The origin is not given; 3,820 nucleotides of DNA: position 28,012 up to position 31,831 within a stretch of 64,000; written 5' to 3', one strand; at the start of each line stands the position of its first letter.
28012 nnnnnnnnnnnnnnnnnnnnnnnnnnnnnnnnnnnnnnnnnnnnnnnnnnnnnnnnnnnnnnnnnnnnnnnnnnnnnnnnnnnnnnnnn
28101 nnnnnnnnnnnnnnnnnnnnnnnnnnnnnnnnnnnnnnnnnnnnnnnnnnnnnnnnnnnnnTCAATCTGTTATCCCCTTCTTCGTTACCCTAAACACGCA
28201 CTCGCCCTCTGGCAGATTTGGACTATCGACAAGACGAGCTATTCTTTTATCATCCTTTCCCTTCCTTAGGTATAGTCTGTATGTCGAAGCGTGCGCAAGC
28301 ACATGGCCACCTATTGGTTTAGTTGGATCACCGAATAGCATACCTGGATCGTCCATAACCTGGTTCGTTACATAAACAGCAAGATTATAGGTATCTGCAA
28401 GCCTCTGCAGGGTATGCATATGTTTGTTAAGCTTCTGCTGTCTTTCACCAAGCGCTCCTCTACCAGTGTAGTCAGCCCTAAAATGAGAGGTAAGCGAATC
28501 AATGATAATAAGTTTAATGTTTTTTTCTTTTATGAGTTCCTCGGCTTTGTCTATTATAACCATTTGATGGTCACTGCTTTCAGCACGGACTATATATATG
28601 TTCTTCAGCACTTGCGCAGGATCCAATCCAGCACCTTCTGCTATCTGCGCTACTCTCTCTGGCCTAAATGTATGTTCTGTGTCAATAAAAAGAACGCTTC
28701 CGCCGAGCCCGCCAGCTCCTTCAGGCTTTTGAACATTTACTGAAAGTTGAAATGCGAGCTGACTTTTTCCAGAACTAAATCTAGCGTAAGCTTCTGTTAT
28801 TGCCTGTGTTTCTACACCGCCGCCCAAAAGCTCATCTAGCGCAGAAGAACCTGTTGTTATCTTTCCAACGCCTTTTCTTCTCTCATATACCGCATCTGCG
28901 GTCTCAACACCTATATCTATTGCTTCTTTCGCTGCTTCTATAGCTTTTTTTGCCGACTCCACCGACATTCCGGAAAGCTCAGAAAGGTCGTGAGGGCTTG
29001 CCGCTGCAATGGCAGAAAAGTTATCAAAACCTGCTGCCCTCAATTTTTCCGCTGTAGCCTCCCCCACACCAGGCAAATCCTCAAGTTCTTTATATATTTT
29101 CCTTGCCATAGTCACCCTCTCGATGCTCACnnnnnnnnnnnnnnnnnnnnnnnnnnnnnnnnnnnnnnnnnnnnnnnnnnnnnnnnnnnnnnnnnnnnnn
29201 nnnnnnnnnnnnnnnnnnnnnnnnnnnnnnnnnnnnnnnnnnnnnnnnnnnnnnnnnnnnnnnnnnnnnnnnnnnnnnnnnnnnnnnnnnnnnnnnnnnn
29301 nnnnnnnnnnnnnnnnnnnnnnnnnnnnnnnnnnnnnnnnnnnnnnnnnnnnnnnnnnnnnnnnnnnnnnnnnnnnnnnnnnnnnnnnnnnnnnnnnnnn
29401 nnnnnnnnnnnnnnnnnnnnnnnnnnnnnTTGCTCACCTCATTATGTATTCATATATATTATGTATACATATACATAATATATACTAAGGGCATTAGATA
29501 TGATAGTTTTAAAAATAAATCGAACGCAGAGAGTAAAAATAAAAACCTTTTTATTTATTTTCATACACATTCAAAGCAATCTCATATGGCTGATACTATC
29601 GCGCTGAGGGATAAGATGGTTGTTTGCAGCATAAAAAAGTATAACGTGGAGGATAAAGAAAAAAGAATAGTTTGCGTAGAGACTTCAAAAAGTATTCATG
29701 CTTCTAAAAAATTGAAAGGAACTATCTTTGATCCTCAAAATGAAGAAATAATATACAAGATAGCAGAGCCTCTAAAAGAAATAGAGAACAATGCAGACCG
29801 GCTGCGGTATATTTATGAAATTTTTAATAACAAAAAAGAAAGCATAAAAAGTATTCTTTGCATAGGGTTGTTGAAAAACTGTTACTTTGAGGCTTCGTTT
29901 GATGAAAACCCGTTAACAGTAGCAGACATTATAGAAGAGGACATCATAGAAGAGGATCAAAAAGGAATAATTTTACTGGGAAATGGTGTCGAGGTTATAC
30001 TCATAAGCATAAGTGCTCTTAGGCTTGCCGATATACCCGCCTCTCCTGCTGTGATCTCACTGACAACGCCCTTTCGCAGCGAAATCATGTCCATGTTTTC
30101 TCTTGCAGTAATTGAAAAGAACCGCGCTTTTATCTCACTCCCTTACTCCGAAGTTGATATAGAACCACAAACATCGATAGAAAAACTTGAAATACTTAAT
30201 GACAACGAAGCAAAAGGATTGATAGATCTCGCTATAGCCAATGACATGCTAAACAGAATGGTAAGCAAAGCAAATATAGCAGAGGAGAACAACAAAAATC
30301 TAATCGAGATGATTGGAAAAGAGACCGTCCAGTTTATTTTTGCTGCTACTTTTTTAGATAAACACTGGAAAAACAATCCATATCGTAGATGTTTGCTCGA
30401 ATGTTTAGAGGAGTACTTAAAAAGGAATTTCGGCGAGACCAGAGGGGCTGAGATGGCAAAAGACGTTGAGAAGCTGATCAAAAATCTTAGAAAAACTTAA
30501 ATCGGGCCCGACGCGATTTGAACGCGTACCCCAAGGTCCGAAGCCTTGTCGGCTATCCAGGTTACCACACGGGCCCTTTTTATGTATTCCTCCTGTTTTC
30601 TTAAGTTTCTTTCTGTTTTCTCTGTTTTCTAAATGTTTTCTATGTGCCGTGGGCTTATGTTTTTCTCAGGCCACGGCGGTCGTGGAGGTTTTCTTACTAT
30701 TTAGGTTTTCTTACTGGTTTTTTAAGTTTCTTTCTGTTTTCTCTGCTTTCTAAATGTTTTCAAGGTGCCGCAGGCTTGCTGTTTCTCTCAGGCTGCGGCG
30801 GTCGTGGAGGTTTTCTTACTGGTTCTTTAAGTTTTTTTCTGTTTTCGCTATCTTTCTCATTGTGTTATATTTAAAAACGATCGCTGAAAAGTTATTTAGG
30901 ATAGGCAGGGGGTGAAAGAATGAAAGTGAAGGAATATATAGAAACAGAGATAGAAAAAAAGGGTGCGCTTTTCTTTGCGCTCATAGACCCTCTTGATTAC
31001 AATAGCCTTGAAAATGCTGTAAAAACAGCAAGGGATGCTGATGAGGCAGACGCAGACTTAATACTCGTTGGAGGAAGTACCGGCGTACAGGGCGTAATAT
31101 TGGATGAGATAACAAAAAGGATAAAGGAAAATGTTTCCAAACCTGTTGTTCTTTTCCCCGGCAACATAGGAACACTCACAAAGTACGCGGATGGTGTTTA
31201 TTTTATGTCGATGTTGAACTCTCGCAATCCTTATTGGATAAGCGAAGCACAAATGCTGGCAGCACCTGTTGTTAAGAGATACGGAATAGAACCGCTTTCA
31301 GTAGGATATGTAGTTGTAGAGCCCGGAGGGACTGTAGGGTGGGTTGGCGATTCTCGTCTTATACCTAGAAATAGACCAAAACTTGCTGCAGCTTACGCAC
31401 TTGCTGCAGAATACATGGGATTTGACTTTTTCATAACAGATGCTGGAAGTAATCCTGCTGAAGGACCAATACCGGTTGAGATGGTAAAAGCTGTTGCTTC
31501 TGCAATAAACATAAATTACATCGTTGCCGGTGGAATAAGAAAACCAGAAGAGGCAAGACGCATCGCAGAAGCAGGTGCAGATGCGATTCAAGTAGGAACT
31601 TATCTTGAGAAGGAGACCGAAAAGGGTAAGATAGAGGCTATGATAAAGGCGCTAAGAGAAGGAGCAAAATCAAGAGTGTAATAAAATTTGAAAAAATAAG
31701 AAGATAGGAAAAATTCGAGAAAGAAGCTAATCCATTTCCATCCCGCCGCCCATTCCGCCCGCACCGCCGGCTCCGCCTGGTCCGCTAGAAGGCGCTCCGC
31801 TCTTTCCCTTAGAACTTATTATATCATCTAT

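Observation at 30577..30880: A ~105-nt structured repeat module sits co-oriented immediately 5' of three different stable-RNA genes, with compensatory base changes in its hairpin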

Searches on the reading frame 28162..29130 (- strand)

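Call 63: search_protein_families(library=pfam, proteins=[window:28162-29130:-], max_evalue=0.001)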
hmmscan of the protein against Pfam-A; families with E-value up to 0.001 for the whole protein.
window:28162-29130:- (322 aa): 8 families
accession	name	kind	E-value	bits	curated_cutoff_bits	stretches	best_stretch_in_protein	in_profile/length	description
PF08423.17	Rad51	-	1.1e-90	303.7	22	1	84-322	1-243/244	Rad51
PF00154.27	RecA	-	4.3e-17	62.9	27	1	83-295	25-225/262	recA bacterial DNA recombination protein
PF14520.12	HHH_5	-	3.4e-13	50.3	27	1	14-69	2-57/57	Helix-hairpin-helix domain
PF13481.12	AAA_25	-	4.2e-08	33.5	27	1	95-254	19-186/195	AAA domain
PF00633.29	HHH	-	9.2e-06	25.7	24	1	14-32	11-29/30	Helix-hairpin-helix motif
PF11731.14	Cdd1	-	5.8e-05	23.7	25.5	1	10-51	2-43/86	Pathogenicity locus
PF06745.19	ATPase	-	6.6e-05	22.8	26.6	1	92-219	2-132/231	KaiC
PF03796.21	DnaB_C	-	0.00011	22.1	27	0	178-258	104-178/255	DnaB-like helicase C terminal domain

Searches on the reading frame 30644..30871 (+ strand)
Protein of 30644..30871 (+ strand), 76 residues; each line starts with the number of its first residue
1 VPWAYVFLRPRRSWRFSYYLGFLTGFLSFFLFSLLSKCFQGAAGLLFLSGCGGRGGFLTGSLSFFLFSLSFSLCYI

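Call 31: find_homologous_proteins(query=window:30644-30871:+, max_evalue=10)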
Query seq(76 aa): 140 candidates shared short words with the query, none scored E <= 10.

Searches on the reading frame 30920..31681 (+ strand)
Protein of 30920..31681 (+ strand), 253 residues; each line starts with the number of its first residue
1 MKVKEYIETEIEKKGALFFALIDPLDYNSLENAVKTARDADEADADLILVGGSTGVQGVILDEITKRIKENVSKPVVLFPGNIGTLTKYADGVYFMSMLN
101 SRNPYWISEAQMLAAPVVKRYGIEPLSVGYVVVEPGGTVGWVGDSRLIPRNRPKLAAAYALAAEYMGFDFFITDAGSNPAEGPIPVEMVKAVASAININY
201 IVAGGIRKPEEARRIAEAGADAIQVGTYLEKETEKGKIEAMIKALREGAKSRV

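Call 11: find_homologous_proteins(query=window:30920-31681:+)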
Query window:30920-31681:+ (253 aa): 1817 proteins with E <= 0.001 among 4927 candidates; the best 120 are listed.
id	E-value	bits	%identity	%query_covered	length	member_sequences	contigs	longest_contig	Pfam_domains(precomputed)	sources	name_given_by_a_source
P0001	1.2e-157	541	99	100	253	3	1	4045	PF00478.32,PF00977.28,PF01884.24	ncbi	ncbi:MAG: geranylgeranylglyceryl/heptaprenylglyceryl phosphate synthase [Candidatus Bilamarchaeaceae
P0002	3.6e-133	461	83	100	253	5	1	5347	PF00478.32,PF00977.28,PF01884.24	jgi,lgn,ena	-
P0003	9.5e-133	459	81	100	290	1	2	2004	PF00478.32,PF01884.24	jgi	jgi:phosphoglycerol geranylgeranyltransferase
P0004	2.2e-131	455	81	100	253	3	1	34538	PF00478.32,PF00977.28,PF01884.24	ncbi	-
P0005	5.0e-129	447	78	100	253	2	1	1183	PF00478.32,PF00977.28,PF01884.24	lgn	-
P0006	1.1e-128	446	79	100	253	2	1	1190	PF00478.32,PF00977.28,PF01884.24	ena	-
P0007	1.1e-127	443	78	100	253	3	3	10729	PF00478.32,PF00977.28,PF01884.24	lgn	-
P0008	3.1e-126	438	78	100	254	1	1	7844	PF00478.32,PF00977.28,PF01884.24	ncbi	ncbi:MAG: geranylgeranylglyceryl/heptaprenylglyceryl phosphate synthase [Candidatus Micrarchaeota ar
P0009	1.7e-125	436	78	100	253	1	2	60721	PF00478.32,PF04131.21,PF01180.28,PF00977.28,PF01884.24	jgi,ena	-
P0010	3.2e-125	435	77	100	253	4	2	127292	PF00478.32,PF01180.28,PF00977.28,PF01884.24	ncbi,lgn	ncbi:MAG: geranylgeranylglyceryl/heptaprenylglyceryl phosphate synthase [Candidatus Bilamarchaeaceae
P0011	4.6e-124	431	76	100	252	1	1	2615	PF00478.32,PF01180.28,PF00977.28,PF01884.24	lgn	-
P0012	2.1e-118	412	74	99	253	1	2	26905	PF05690.21,PF00478.32,PF00977.28,PF01884.24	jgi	-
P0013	6.1e-118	411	73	99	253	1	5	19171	PF05690.21,PF00478.32,PF00977.28,PF01884.24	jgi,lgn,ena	jgi:phosphoglycerol geranylgeranyltransferase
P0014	1.3e-117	410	73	99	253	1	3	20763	PF05690.21,PF00478.32,PF03060.22,PF00977.28,PF01884.24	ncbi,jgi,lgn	-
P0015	2.7e-117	409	72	99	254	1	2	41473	PF00478.32,PF03060.22,PF04131.21,PF01180.28,PF00977.28,PF01884.24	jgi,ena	-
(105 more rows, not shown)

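Call 12: find_encoding_contigs(protein=window:30920-31681:+, flank=10000, max_places=10)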
Protein window:30920-31681:+ (253 aa): 2 contigs read that carry it; 2 places shown.
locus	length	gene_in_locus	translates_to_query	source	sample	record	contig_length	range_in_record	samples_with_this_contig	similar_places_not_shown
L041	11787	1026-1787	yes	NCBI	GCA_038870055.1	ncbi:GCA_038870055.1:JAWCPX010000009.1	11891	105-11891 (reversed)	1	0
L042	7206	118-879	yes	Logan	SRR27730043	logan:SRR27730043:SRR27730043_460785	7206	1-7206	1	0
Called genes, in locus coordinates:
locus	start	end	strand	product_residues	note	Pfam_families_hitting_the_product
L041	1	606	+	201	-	?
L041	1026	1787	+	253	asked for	PF00478:IMPDH (faint), PF01884:PcrB, PF00977:His_biosynth (weak)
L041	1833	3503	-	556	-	PF00118:Cpn60_TCP1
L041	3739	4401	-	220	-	-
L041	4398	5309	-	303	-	PF00557:Peptidase_M24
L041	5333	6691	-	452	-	-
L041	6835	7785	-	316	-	PF00890:FAD_binding_2 (weak), PF01134:GIDA (weak), PF01266:DAO (faint), PF01494:FAD_binding_3, PF03486:HI0933_like (weak), PF07992:Pyr_redox_2 (weak), PF12831:FAD_oxidored, PF13450:NAD_binding_8 (weak)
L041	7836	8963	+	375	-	PF00579:tRNA-synt_1b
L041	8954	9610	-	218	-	PF04011:LemA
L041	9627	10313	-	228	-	-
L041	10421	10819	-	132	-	PF12172:zf-ChsH2 (weak), PF01796:OB_ChsH2_C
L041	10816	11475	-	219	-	PF00923:TAL_FSA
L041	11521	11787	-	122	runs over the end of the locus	?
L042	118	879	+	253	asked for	PF00478:IMPDH (faint), PF01884:PcrB, PF00977:His_biosynth (weak)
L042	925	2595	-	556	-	PF00118:Cpn60_TCP1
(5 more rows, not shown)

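Call 15: find_encoding_contigs(protein=P0004, flank=10000, max_places=4)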
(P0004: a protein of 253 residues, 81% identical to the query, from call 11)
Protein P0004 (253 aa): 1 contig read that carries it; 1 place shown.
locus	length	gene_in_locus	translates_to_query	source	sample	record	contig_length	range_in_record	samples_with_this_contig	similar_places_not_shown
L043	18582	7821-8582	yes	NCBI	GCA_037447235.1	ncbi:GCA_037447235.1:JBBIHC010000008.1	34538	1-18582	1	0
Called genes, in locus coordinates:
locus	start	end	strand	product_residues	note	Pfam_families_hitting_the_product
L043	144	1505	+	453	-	PF03951:Gln-synt_N (weak), PF00120:Gln-synt_C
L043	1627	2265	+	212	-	PF00227:Proteasome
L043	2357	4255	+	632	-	PF17214:KH_TffA, PF00753:Lactamase_B, PF16661:Lactamase_B_6, PF23023:Anti-Pycsar_Apyc1, PF12706:Lactamase_B_2 (weak), PF10996:Beta-Casp, PF07521:RMMBL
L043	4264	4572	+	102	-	PF22665:WHD_DUF6293 (faint)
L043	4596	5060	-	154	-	-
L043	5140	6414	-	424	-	-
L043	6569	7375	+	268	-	PF01904:DUF72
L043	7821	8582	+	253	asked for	PF00478:IMPDH (faint), PF01884:PcrB, PF00977:His_biosynth (faint)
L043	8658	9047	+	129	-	-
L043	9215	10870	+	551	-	PF00118:Cpn60_TCP1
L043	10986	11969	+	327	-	-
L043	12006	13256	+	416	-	-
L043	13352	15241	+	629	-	PF02518:HATPase_c, PF00204:DNA_gyraseB, PF01751:Toprim, PF00986:DNA_gyraseB_C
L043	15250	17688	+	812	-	PF00521:DNA_topoisoIV, PF03989:DNA_gyraseA_C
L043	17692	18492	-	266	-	PF23023:Anti-Pycsar_Apyc1 (weak), PF00753:Lactamase_B, PF12706:Lactamase_B_2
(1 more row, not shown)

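Call 16: find_encoding_contigs(protein=P0010, flank=10000, max_places=4)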
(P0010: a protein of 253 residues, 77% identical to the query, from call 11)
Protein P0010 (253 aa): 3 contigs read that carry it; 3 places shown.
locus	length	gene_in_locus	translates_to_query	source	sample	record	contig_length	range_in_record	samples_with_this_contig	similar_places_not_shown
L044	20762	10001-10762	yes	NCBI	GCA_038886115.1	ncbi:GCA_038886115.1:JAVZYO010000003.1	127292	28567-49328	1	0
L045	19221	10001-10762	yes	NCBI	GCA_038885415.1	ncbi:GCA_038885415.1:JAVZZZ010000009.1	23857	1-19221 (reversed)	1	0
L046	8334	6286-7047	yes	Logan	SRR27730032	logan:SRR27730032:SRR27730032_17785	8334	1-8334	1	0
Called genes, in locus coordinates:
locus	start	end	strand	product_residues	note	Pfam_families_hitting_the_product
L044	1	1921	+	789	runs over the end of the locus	-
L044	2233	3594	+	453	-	PF03951:Gln-synt_N (weak), PF00120:Gln-synt_C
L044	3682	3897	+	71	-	-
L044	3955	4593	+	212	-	PF00227:Proteasome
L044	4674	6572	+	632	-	PF17214:KH_TffA, PF00753:Lactamase_B, PF16661:Lactamase_B_6, PF23023:Anti-Pycsar_Apyc1, PF12706:Lactamase_B_2 (weak), PF10996:Beta-Casp, PF07521:RMMBL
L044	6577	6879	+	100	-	PF22665:WHD_DUF6293 (weak)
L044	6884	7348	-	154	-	-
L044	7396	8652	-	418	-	-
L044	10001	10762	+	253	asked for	PF01884:PcrB, PF00478:IMPDH (faint), PF00977:His_biosynth (faint), PF01180:DHO_dh (weak)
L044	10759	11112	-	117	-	-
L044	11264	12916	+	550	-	PF00118:Cpn60_TCP1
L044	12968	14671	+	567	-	-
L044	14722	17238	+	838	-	-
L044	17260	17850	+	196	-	-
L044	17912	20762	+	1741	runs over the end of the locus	-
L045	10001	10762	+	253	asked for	PF01884:PcrB, PF00478:IMPDH (faint), PF00977:His_biosynth (faint), PF01180:DHO_dh (weak)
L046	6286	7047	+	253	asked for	PF01884:PcrB, PF00478:IMPDH (faint), PF00977:His_biosynth (faint), PF01180:DHO_dh (weak)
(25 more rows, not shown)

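Call 17: find_encoding_contigs(protein=P0009, flank=10000, max_places=4)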
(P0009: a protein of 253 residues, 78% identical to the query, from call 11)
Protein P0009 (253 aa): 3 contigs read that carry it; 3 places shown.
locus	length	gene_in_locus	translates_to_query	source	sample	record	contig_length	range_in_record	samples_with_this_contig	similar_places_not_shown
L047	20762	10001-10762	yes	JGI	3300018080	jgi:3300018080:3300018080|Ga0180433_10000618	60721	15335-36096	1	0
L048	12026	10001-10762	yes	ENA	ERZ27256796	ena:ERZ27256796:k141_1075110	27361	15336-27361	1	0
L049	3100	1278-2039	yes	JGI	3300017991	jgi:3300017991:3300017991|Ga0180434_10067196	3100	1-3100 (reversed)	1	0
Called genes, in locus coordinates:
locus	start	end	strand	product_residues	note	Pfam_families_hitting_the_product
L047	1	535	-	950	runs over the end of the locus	-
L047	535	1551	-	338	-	PF09873:SepCysE (faint)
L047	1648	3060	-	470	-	PF01336:tRNA_anti-codon, PF00149:Metallophos, PF04042:DNA_pol_E_B, PF12850:Metallophos_2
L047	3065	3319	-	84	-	PF03685:UPF0147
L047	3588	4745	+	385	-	PF00990:GGDEF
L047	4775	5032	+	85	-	-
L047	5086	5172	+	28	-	-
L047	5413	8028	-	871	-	-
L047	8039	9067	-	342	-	PF00004:AAA (weak), PF07728:AAA_5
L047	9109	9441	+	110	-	-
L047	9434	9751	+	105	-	-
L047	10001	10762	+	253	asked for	PF00478:IMPDH (faint), PF01884:PcrB, PF04131:NanE (faint), PF00977:His_biosynth (weak), PF01180:DHO_dh (weak)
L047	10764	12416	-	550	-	PF00118:Cpn60_TCP1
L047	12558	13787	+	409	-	PF02675:AdoMet_dc, PF17284:Spermine_synt_N, PF01564:Spermine_synth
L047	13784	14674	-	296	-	PF17284:Spermine_synt_N, PF01564:Spermine_synth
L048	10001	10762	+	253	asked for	PF00478:IMPDH (faint), PF01884:PcrB, PF04131:NanE (faint), PF00977:His_biosynth (weak), PF01180:DHO_dh (weak)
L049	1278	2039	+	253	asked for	PF00478:IMPDH (faint), PF01884:PcrB, PF04131:NanE (faint), PF00977:His_biosynth (weak), PF01180:DHO_dh (weak)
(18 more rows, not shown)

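Call 50: find_encoding_contigs(protein=P0002, flank=10000, max_places=6)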
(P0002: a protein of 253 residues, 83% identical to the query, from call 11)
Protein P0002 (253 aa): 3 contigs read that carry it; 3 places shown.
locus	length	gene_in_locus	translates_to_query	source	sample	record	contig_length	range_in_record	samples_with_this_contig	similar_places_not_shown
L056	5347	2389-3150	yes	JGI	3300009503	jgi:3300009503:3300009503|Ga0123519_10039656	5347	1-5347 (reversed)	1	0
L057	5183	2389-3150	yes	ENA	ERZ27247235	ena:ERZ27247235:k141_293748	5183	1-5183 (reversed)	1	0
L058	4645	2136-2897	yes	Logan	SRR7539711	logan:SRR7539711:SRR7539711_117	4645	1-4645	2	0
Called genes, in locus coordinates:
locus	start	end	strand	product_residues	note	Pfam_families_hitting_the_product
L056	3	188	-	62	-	?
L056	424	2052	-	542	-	PF02690:Na_Pi_cotrans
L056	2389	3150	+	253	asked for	PF01884:PcrB, PF00478:IMPDH (faint), PF00977:His_biosynth (weak)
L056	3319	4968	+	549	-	PF00118:Cpn60_TCP1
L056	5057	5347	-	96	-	?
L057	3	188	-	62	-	?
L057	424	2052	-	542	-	PF02690:Na_Pi_cotrans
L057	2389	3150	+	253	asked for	PF01884:PcrB, PF00478:IMPDH (faint), PF00977:His_biosynth (weak)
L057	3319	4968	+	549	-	PF00118:Cpn60_TCP1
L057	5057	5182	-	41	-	?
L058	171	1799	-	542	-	PF02690:Na_Pi_cotrans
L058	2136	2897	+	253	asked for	PF01884:PcrB, PF00478:IMPDH (faint), PF00977:His_biosynth (weak)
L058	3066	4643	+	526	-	?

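Call 51: find_encoding_contigs(protein=P0003, flank=10000, max_places=6)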
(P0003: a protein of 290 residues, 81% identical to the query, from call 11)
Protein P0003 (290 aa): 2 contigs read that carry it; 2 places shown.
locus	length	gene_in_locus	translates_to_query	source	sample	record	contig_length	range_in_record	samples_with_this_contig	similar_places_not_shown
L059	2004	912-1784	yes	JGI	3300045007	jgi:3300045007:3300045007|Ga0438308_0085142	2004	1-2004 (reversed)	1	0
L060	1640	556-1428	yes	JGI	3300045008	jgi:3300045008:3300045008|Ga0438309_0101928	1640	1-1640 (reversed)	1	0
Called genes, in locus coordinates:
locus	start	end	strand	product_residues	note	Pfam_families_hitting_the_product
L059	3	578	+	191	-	?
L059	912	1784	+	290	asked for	PF00478:IMPDH (faint), PF01884:PcrB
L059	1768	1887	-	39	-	-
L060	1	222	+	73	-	?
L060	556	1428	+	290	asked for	PF00478:IMPDH (faint), PF01884:PcrB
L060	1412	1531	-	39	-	-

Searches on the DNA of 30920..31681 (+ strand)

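Call 27: search_rna_families(source=L044, start=1, end=20762, threshold=evalue, max_evalue=1)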
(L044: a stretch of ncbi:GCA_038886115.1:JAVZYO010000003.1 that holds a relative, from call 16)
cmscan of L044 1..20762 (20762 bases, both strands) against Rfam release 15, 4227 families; matches with E-value up to 1: 3.
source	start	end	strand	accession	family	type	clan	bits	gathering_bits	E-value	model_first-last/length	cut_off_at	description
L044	9725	9961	+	RF00373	RNaseP_arch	Gene; ribozyme;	CL00002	87.4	84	2.7e-23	1-288/288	no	Archaeal RNase P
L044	9547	9633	-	RF00005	tRNA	Gene; tRNA;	CL00001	59.3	29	8.9e-11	1-71/71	no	tRNA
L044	8796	8913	+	RF00690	MIR408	Gene; miRNA;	-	24.5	64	0.037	1-126/126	no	MIR408 microRNA precursor family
